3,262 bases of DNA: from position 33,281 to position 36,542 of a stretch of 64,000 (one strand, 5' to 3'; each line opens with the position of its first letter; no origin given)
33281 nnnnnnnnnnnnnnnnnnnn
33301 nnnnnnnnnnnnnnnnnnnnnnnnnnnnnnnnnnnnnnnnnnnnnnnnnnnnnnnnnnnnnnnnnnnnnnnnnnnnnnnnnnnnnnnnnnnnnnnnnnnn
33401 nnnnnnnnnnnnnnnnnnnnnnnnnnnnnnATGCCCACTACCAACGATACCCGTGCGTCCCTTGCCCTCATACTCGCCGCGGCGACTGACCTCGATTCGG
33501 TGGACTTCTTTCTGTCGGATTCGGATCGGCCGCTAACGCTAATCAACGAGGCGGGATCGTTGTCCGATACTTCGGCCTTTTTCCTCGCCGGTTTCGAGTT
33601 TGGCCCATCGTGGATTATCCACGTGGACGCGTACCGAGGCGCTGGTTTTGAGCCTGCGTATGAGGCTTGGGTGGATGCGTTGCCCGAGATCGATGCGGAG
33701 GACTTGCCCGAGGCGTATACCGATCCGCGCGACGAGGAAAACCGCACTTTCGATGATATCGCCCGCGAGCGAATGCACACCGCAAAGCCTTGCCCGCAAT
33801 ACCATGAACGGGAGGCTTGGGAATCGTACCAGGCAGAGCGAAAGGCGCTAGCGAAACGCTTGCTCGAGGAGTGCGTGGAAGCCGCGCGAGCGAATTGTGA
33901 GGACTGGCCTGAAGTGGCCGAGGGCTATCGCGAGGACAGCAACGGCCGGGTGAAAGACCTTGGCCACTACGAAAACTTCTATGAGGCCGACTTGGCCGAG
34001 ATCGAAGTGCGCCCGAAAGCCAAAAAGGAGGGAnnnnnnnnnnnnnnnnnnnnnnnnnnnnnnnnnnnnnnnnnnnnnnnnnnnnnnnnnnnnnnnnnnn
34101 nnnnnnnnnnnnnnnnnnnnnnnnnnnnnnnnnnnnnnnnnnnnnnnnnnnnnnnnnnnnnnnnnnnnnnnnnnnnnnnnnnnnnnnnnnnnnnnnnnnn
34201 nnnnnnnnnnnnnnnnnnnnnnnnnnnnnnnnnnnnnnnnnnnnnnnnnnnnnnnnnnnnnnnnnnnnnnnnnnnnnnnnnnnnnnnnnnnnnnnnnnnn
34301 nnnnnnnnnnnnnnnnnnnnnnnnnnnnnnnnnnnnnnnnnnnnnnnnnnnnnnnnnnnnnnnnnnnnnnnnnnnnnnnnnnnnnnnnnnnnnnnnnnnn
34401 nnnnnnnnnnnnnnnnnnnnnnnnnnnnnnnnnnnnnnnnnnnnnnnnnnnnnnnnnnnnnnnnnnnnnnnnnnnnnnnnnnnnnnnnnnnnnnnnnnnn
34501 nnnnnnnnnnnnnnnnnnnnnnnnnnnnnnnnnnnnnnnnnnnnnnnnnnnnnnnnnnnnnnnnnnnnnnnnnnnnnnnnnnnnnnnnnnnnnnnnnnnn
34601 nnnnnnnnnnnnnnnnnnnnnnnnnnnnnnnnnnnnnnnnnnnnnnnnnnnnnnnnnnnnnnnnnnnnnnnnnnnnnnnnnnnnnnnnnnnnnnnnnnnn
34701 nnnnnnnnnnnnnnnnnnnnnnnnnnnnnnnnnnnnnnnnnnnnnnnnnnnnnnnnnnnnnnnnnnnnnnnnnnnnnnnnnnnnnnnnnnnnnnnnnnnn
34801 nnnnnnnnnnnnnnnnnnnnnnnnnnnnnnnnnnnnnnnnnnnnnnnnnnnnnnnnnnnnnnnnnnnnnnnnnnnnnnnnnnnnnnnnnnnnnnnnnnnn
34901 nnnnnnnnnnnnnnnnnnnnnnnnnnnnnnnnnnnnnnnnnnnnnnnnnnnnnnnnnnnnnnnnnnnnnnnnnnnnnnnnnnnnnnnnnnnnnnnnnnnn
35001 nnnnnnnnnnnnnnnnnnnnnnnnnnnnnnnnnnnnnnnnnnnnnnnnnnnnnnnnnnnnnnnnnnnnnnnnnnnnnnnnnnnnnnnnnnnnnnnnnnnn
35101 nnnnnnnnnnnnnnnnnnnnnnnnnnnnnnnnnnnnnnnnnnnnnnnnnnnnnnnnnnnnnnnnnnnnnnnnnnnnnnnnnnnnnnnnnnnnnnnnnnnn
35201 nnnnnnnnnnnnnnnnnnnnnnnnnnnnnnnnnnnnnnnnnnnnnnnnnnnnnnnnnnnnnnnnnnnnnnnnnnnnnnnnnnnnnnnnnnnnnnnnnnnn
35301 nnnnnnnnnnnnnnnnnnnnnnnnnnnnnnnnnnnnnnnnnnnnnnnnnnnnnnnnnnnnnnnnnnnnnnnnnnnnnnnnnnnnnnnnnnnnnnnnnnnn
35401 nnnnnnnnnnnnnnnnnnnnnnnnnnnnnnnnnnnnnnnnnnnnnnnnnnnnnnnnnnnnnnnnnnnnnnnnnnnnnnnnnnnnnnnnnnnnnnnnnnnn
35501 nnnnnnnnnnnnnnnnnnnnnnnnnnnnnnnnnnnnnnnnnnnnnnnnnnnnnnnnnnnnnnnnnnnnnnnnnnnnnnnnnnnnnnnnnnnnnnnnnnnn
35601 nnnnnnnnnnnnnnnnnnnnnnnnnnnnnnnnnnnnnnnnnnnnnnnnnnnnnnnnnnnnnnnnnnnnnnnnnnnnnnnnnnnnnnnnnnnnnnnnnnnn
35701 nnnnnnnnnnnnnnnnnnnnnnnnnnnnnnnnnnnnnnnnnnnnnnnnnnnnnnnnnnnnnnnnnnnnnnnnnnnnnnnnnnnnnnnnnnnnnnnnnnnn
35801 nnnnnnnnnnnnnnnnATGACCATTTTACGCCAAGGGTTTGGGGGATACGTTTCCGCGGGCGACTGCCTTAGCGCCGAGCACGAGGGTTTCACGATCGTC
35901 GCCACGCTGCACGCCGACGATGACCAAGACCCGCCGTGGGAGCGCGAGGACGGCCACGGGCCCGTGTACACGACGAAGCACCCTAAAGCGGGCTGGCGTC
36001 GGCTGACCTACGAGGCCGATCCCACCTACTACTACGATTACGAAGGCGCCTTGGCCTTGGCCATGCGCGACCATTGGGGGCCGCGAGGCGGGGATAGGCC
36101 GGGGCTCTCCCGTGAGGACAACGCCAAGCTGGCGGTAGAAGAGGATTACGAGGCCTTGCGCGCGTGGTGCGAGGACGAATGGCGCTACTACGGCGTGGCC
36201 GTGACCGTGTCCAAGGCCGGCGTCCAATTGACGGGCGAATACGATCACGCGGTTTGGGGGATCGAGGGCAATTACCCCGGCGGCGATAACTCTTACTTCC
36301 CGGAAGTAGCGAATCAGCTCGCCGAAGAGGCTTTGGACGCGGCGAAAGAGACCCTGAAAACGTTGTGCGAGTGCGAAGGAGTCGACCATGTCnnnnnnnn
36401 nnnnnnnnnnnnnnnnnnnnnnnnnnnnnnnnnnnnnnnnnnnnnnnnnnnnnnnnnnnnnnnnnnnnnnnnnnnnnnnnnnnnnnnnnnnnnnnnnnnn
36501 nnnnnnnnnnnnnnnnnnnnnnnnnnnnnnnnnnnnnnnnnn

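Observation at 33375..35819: Four early genes each preceded by a ~60-nt hairpin ending in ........-ATG, divergent from a serine recombinase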

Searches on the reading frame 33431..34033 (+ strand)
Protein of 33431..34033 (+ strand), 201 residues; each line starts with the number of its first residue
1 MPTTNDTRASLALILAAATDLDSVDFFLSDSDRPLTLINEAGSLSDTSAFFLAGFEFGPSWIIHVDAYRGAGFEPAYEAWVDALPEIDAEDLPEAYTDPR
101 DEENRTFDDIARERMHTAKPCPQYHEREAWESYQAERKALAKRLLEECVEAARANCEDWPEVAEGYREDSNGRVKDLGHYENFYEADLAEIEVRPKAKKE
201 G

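Call 22: search_protein_families(library=pfam, proteins=[window:33431-34033:+], max_evalue=0.01)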
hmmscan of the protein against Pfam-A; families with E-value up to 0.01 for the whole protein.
window:33431-34033:+ (201 aa): 0 families

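Call 23: search_protein_families(library=phrogs, proteins=[window:33431-34033:+], max_evalue=0.01)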
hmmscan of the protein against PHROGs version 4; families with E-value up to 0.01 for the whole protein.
window:33431-34033:+ (201 aa): 0 families

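Call 37: find_related_loci(query=window:33431-34033:+, collection=viral_contigs, flank=10000)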
Query window:33431-34033:+ (201 aa) in viral_contigs; peptide patterns used: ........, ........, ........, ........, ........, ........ (x = any residue, [..] = any of these).
3 stretches matched a pattern, but none encodes a relative of the query by tblastn (E <= 1e-3).

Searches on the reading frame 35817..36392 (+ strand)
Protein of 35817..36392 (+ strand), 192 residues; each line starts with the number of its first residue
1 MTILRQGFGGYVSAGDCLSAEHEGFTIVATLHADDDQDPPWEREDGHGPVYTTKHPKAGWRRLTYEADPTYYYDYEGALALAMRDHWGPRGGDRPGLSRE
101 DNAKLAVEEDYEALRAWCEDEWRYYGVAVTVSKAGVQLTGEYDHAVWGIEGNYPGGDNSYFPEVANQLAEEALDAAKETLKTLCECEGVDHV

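Call 22: search_protein_families(library=pfam, proteins=[window:35817-36392:+], max_evalue=0.01)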
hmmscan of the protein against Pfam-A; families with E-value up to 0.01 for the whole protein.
window:35817-36392:+ (192 aa): 0 families

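Call 23: search_protein_families(library=phrogs, proteins=[window:35817-36392:+], max_evalue=0.01)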
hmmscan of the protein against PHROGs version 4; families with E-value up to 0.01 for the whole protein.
window:35817-36392:+ (192 aa): 2 families
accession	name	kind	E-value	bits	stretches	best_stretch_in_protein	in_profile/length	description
phrog_11104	-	unknown function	7.2e-25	88.8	1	19-169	7-159/177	-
phrog_5644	-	unknown function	2.5e-08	34.8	1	110-183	38-116/125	-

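Call 28: find_related_loci(query=window:35817-36392:+, collection=viral_contigs, flank=10000)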
Query window:35817-36392:+ (192 aa) in viral_contigs; peptide patterns used: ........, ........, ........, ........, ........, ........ (x = any residue, [..] = any of these).
6 stretches matched a pattern, but none encodes a relative of the query by tblastn (E <= 1e-3).
